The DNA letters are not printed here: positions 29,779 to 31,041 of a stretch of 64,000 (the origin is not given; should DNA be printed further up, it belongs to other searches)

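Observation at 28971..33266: Operon joining exported DUF362 and beta-sandwich proteins, a membrane protein and two tandem atypical E1-like (ThiF-family) paralogues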

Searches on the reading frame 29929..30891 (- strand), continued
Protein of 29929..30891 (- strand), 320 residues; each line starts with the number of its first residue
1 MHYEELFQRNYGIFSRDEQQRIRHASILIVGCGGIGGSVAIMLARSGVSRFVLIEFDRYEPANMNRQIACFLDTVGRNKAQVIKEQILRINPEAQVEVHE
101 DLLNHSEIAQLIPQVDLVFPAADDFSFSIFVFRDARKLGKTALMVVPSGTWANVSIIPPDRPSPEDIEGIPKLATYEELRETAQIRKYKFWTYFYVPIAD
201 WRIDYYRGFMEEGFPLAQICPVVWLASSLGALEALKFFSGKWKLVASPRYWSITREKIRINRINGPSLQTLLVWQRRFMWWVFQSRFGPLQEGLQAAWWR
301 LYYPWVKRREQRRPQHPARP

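Call 19: find_related_loci(query=A1, collection=genome_contigs, flank=10000)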
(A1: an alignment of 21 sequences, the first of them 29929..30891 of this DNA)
Query A1 (320 aa) in genome_contigs; peptide patterns used: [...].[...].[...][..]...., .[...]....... (x = any residue, [..] = any of these).
178 stretches matched a pattern; 84 encode a relative of the query (tblastn E <= 1e-3); the best 80 are kept; 80 distinct loci.
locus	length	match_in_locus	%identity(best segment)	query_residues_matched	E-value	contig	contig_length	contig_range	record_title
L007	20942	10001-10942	71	3-316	1e-155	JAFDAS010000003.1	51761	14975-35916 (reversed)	MAG: Deltaproteobacteria bacterium isolate AB_3033_Bin_88 AB_3033_Bin_88_scaffold_556, whole genome shotgun sequence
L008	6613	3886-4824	67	1-313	2e-146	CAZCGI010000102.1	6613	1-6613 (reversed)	MAG TPA_asm: uncultured Syntrophaceae bacterium isolate binchicken_co379_42 genome assembly, contig: NODE_2890_length_66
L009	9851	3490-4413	67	3-310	3e-141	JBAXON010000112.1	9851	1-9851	MAG: Deltaproteobacteria bacterium isolate ELA506 MAG506_112, whole genome shotgun sequence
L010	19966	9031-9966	65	2-313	2e-140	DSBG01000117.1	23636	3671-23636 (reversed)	MAG TPA_asm: Deltaproteobacteria bacterium isolate SpSt-1167 Ga0129302_1000778, whole genome shotgun sequence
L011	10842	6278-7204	66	3-311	3e-140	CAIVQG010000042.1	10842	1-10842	MAG: uncultured delta proteobacterium isolate AlinenLipids_bin-4002 genome assembly, contig: bin-4002:42/83, whole genom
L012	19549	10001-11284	63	1-313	4e-140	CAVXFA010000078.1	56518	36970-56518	MAG: uncultured delta proteobacterium isolate MFD04408.bin.1.124 genome assembly, contig: contig_59970, whole genome sho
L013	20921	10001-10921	66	3-313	1e-139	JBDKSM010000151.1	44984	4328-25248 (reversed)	MAG: Syntrophaceae bacterium isolate 6_bin.182 c_000001167294, whole genome shotgun sequence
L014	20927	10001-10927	65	3-311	1e-139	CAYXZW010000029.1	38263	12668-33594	MAG TPA_asm: uncultured Smithella sp. isolate SRP302447_co2_126 genome assembly, contig: NODE_2947_length_38263_cov_16.0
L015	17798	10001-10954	63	1-318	4e-139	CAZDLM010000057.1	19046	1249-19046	MAG TPA_asm: uncultured Syntrophaceae bacterium isolate SRP263991_co1_532 genome assembly, contig: NODE_4156_length_1904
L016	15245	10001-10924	72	3-310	1e-138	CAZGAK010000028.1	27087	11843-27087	MAG TPA_asm: uncultured Syntrophaceae bacterium isolate SRP178699_co1_632 genome assembly, contig: NODE_1956_length_2708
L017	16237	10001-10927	66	3-307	3e-138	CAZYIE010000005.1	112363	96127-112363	MAG TPA_asm: uncultured Smithella sp. isolate binchicken_co113_249 genome assembly, contig: NODE_164_length_112363_cov_4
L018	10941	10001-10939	63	1-313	1e-136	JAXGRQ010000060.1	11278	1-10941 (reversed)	MAG: Syntrophales bacterium isolate AnMBR.bin353 bin353_60, whole genome shotgun sequence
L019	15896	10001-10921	64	1-307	7e-137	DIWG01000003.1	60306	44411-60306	MAG TPA_asm: Syntrophaceae bacterium UBA6112 UBA6112_contig_5488, whole genome shotgun sequence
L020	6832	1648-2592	62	1-315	3e-135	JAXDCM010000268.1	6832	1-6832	MAG: Syntrophales bacterium isolate POMEDNA-B44 Raw1_k127_1002714, whole genome shotgun sequence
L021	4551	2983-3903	63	1-307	6e-136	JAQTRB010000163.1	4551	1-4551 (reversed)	MAG: Syntrophales bacterium isolate STB_153 NODE_63946_length_4551_cov_6.093354_Sandtown_B, whole genome shotgun sequenc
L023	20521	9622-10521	63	3-302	2e-132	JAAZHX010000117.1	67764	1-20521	MAG: Smithella sp. isolate AS17jrsBPGN_1 4367_AS17, whole genome shotgun sequence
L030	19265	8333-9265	60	3-313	7e-129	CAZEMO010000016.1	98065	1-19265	MAG TPA_asm: uncultured Bacteriovoracaceae bacterium isolate SRP220891_co2_140 genome assembly, contig: NODE_248_length_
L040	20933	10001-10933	58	2-309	3e-112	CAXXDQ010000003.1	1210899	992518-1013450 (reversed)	MAG: Desulfomonilia bacterium isolate 0c9ce0d9-ef91-441a-a17a-dc80b036fdfb genome assembly, contig: contig_3, whole geno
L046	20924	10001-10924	46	1-312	2e-88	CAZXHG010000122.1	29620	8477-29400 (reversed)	MAG TPA_asm: uncultured Rickettsiales bacterium isolate binchicken_co147_14 genome assembly, contig: NODE_5352_length_29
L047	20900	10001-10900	48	1-300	6e-88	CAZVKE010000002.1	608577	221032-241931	MAG TPA_asm: uncultured Leptospiraceae bacterium isolate SRP216815_co1_157 genome assembly, contig: NODE_4_length_608577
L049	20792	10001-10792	42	1-264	6e-72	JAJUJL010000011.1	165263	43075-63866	MAG: Chloroflexota bacterium isolate bin116 k141_9124_length_165263_cov_24.4858, whole genome shotgun sequence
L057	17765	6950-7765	42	3-272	2e-58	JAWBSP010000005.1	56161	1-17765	MAG: Candidatus Hadarchaeales archaeon isolate JZ-1_201709_bins_109 JZ-1_201709_bins_109_scaffold_5, whole genome shotgu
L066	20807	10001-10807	41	3-269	3e-55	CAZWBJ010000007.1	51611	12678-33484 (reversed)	MAG TPA_asm: Candidatus Hadarchaeota archaeon isolate SRP104967_co1_44 genome assembly, contig: NODE_174_length_51611_co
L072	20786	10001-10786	39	2-260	9e-52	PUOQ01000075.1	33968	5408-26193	MAG: Dehalococcoidia bacterium isolate B1Sed10_130R1 B1-Sed10-C953, whole genome shotgun sequence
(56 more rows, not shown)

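Call 39: predict_structure(alignment_id=A1)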
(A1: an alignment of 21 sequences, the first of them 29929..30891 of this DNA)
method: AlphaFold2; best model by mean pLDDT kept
length: 320 residues; sequences in the alignment: 21
mean_pLDDT: 86.6   pTM: 0.87
mean pLDDT of the five models: 86.6, 84.4, 83.7, 82.2, 78.8
residues with pLDDT >= 90: 153; 70-90: 133; 50-70: 29; < 50: 5
segments of 3 or more residues with pLDDT < 50: 316-320
pLDDT, mean of each block of 10 residues (from residue 1): 88 95 97 90 96 81 60 72 93 93 89 97 89 96 92 95 92 89 74 67 86 80 93 98 96 91 89 86 83 84 88 56
secondary structure, 60 per line:
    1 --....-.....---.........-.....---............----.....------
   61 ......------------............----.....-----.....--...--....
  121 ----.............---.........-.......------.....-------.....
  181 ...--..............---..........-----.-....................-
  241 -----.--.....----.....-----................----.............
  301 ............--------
elements in order: H3-6 H8-12 H16-24 E26-30 H34-45 E50-54 H61-66 H79-90 E95-99 H105-109 E117-120 H125-137 E141-149 E151-157 H164-168 H176-183 H186-199 H203-212 H220-239 E249-253 E258-262 H268-283 H288-312

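Call 42: fold_search(model_id=the predicted structure, library=pdb)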
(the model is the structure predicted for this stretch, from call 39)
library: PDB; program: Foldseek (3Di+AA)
matches with E <= 10: 1875; with E <= 0.001: 246
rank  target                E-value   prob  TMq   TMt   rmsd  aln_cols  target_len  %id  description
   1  1jw9_B                1.6e-15  1.00  0.62  0.81   4.2       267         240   20  Structure of the Native MoeB-MoaD Protein Complex (released 2001-11-21)
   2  1zud_1                2.4e-14  1.00  0.59  0.79   6.0       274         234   20  Structure of ThiS-ThiF protein complex (released 2006-01-31)
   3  1zfn_B                2.5e-14  1.00  0.60  0.81   4.5       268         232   20  Structural Analysis of Escherichia coli ThiF (released 2005-06-14)
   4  1zfn_A                3.1e-14  1.00  0.62  0.80   4.5       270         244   19  Structural Analysis of Escherichia coli ThiF (released 2005-06-14)
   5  1zud_3                3.3e-14  1.00  0.63  0.82   4.4       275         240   18  Structure of ThiS-ThiF protein complex (released 2006-01-31)
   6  1jwa_B                3.9e-14  1.00  0.58  0.84   3.5       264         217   20  Structure of the ATP-bound MoeB-MoaD Protein Complex (released 2001-11-21)
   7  1zfn_D                4.1e-14  1.00  0.61  0.81   4.8       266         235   19  Structural Analysis of Escherichia coli ThiF (released 2005-06-14)
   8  3h5a_D                7.5e-14  1.00  0.59  0.54   5.5       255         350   24  Crystal structure of E. coli MccB (released 2009-06-16)
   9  6om4_B                9.3e-14  1.00  0.63  0.59   4.3       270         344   23  The structure of Microcin C7 biosynthetic enzyme MccB in complex with N-formylated MccA (released 2019-05-22)
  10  3h9j_C                1.2e-13  1.00  0.58  0.55   4.8       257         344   23  Crystal structure of E. coli MccB + AMPCPP + SeMeT MccA (released 2009-06-16)
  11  3h9q_C                1.2e-13  1.00  0.59  0.55   4.8       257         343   23  Crystal structure of E. coli MccB + SeMet MccA (released 2009-06-16)
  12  3h9g_C                1.7e-13  1.00  0.63  0.59   4.8       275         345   23  Crystal structure of E. coli MccB + MccA-N7isoASN (released 2009-06-16)
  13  9egb_C                2.0e-13  1.00  0.62  0.77   4.9       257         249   22  AclA from Tenacibaculum discolor in complex with substrate (released 2025-08-13)
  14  3h9g_A                2.1e-13  1.00  0.57  0.53   5.2       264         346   23  Crystal structure of E. coli MccB + MccA-N7isoASN (released 2009-06-16)
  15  3h9j_A                2.2e-13  1.00  0.61  0.58   5.3       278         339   23  Crystal structure of E. coli MccB + AMPCPP + SeMeT MccA (released 2009-06-16)
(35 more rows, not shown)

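Call 64: search_protein_families(library=pfam, proteins=[L072:8205-8777:+, L072:8791-9921:+, L072:9983-10987:+, L072:11092-11958:+, L072:11960-12220:+, L072:12213-13457:+, L072:13336-14187:+, L072:14238-15242:+, L072:15272-16537:+, L072:7138-8115:+], max_evalue=0.001)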
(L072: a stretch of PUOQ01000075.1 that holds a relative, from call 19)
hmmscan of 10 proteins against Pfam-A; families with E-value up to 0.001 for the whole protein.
L072:8205-8777:+ (190 aa): 0 families

L072:8791-9921:+ (376 aa): 0 families

L072:9983-10987:+ (334 aa): 1 family
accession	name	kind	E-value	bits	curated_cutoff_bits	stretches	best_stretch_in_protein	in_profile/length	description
PF00899.27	ThiF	-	7.3e-33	114.1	28.1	1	14-273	5-229/238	ThiF family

L072:11092-11958:+ (288 aa): 2 families
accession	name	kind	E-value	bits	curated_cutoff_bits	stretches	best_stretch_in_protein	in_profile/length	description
PF01575.25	MaoC_dehydratas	-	2.9e-21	75.8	27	1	160-252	14-107/123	MaoC like domain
PF13452.11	FAS1_DH_region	-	0.00049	20.7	22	0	29-114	34-123/132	FAS1-like, dehydratase domain region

L072:11960-12220:+ (86 aa): 1 family
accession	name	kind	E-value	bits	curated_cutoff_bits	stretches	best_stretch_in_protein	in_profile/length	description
PF00550.31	PP-binding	-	4.7e-12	46.4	20.8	1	7-73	1-67/67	Phosphopantetheine attachment site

L072:12213-13457:+ (414 aa): 3 families
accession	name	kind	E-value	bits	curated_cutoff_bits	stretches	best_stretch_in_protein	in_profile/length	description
PF00109.32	ketoacyl-synt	-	1.3e-47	163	20.8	1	5-246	2-252/252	Beta-ketoacyl synthase, N-terminal domain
PF02801.28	Ketoacyl-synt_C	-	5.8e-36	123.5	20.8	1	254-366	1-118/119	Beta-ketoacyl synthase, C-terminal domain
PF00108.29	Thiolase_N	-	0.00029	20.7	26.4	0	147-191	68-112/260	Thiolase, N-terminal domain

L072:13336-14187:+ (283 aa): 4 families
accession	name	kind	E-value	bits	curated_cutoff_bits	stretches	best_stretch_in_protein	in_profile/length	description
PF13561.12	adh_short_C2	-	3.8e-65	220.2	27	1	49-282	1-235/236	Enoyl-(Acyl carrier protein) reductase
PF00106.31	adh_short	-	1.4e-62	211.1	26.6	1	43-235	1-192/195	short chain dehydrogenase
PF08659.16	KR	-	3e-18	66.8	22.6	1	45-208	3-165/180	KR domain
PF01370.27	Epimerase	-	0.00018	21.4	20.9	1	45-114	1-63/240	NAD dependent epimerase/dehydratase family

L072:14238-15242:+ (334 aa): 1 family
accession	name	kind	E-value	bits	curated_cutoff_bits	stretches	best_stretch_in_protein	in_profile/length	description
PF00899.27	ThiF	-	3.7e-17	62.7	28.1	1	22-163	12-154/238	ThiF family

L072:15272-16537:+ (421 aa): 3 families
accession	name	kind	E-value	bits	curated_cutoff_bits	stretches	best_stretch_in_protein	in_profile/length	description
PF06722.18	EryCIII-like_C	-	1.2e-15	58.2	31.7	1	285-399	13-127/145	Erythromycin biosynthesis protein CIII-like, C-terminal domain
PF03033.26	Glyco_transf_28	-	3.7e-13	50.2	26.2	1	3-138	1-134/139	Glycosyltransferase family 28 N-terminal domain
PF00201.24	UDPGT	-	4.1e-07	29.6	19.5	1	245-398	265-419/499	UDP-glucoronosyl and UDP-glucosyl transferase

L072:7138-8115:+ (325 aa): 2 families
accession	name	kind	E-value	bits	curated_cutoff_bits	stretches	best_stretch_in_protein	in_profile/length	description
PF00941.27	FAD_binding_5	-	1.8e-34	119.4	27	1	5-224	2-169/170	FAD binding domain in molybdopterin dehydrogenase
PF03450.22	CO_deh_flav_C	-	1.6e-08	35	25.5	1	234-322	3-100/102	CO dehydrogenase flavoprotein C-terminal domain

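Call 67: search_protein_families(library=pfam, proteins=[L049:11870-13333:+, L049:11560-11859:+, L049:15715-17730:+, L072:4673-7123:+, L014:7482-9395:+, L014:6092-7504:+, L023:8379-9470:+], max_evalue=0.001)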
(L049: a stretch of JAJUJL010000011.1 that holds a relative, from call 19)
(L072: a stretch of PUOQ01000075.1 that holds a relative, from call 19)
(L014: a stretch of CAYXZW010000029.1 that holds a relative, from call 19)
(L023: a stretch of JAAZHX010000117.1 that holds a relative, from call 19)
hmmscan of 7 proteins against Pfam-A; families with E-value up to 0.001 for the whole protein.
L049:11870-13333:+ (487 aa): 5 families
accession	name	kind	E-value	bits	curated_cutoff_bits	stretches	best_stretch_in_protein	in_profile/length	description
PF12838.12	Fer4_7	-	4.6e-08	33.9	27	1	409-474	2-51/52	4Fe-4S dicluster domain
PF13484.11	Fer4_16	-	1.4e-07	32.6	30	1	409-473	2-65/66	4Fe-4S double cluster binding domain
PF13237.11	Fer4_10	-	1.1e-05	25.7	25.5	0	407-426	7-30/53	4Fe-4S dicluster domain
PF00037.32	Fer4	-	1.4e-05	25.1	21.1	1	408-425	7-24/24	4Fe-4S binding domain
PF13187.11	Fer4_9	-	0.00012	22.5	27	0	408-472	1-48/52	4Fe-4S dicluster domain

L049:11560-11859:+ (99 aa): 1 family
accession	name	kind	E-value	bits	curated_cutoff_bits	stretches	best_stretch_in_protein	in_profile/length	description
PF09098.15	Dehyd-heme_bind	-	0.00023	21.3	25.2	1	39-93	3-64/167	Quinohemoprotein amine dehydrogenase A, alpha subunit, haem binding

L049:15715-17730:+ (671 aa): 15 families
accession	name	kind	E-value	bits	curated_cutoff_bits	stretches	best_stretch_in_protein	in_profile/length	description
PF00037.32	Fer4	-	4.8e-28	96.3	21.1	3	164-184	4-24/24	4Fe-4S binding domain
PF12838.12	Fer4_7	-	7.5e-26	90.8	27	4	127-182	2-52/52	4Fe-4S dicluster domain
PF13187.11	Fer4_9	-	9.1e-23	80.5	27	5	519-575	1-52/52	4Fe-4S dicluster domain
PF14697.11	Fer4_21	-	1.3e-22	80.1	35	3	591-645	1-53/59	4Fe-4S dicluster domain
PF13237.11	Fer4_10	-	1.6e-22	79.6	25.5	2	436-531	4-53/53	4Fe-4S dicluster domain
PF13484.11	Fer4_16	-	1.5e-19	70.9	30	1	168-186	2-20/66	4Fe-4S double cluster binding domain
PF13510.11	Fer2_4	-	2.6e-19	69.5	22.8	1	1-80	3-81/82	2Fe-2S iron-sulfur cluster binding domain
PF12837.12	Fer4_6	-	1.2e-17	63.3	25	1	625-646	1-22/24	4Fe-4S binding domain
PF12801.12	Fer4_5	-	3.2e-14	53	22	2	262-297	9-45/48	4Fe-4S binding domain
PF12797.12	Fer4_2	-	6.6e-13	48.1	24.5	1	626-645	3-22/22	4Fe-4S binding domain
PF13183.11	Fer4_8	-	8.5e-10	39.5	27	0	125-181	3-67/68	4Fe-4S dicluster domain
PF25160.1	LdpA_Fe-S-bd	-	3.6e-07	30.3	27.6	0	385-430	9-45/49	LdpA Fe-S cluster-binding domain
PF13746.11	Fer4_18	-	1.8e-06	28.6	27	0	506-533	47-74/114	4Fe-4S dicluster domain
PF12798.12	Fer4_3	-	2.1e-06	28.5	27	0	633-645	1-13/15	4Fe-4S binding domain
PF22117.2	Fer4_Nqo3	-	0.00012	22.7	27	1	125-184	9-67/67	NADH-quinone oxidoreductase subunit 3, ferredoxin-like domain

L072:4673-7123:+ (816 aa): 3 families
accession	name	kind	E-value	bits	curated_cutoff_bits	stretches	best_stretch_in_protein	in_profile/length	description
PF20256.3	MoCoBD_2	-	9.6e-35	120.9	27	1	467-752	2-282/283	Molybdopterin cofactor-binding domain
PF02738.23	MoCoBD_1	-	8.8e-15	54.9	27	2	286-362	83-158/244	Molybdopterin cofactor-binding domain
PF01315.27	Ald_Xan_dh_C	-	1.6e-13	51.4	31.3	1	57-166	2-109/110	Aldehyde oxidase and xanthine dehydrogenase, a/b hammerhead domain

L014:7482-9395:+ (637 aa): 2 families
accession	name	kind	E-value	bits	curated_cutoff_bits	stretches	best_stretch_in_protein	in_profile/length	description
PF02146.23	SIR2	-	1.9e-39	135.9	24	1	406-586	1-180/180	Sir2 family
PF03253.19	UT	-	3.9e-33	115.3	25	1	34-325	2-290/292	Urea transporter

L014:6092-7504:+ (470 aa): 3 families
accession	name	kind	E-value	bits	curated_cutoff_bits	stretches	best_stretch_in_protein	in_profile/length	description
PF02784.22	Orn_Arg_deC_N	-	6.4e-36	124.4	23.4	1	83-325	9-246/247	Pyridoxal-dependent decarboxylase, pyridoxal binding domain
PF00278.28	Orn_DAP_Arg_deC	-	1.3e-14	54.7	23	1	324-414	3-95/95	Pyridoxal-dependent decarboxylase, C-terminal sheet domain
PF01168.26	Ala_racemase_N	-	4.4e-05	23.7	24.1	1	115-234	48-159/220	Alanine racemase, N-terminal domain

L023:8379-9470:+ (363 aa): 3 families
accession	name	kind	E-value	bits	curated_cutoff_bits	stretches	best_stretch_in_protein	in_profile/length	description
PF12694.12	cpYpsA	-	1.4e-54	184.2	26.2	1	14-158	1-143/145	Circularly permutated YpsA SLOG family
PF00702.32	Hydrolase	-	3.1e-15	57.5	26.4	1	166-334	1-184/191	haloacid dehalogenase-like hydrolase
PF13419.12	HAD_2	-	3.3e-06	27.8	23.8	1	247-345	77-176/178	Haloacid dehalogenase-like hydrolase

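Call 83: search_protein_families(library=pfam, proteins=[L072:8791-9921:+], max_evalue=10)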
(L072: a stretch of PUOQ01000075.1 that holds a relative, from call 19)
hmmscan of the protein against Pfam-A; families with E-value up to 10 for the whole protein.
L072:8791-9921:+ (376 aa): 0 families
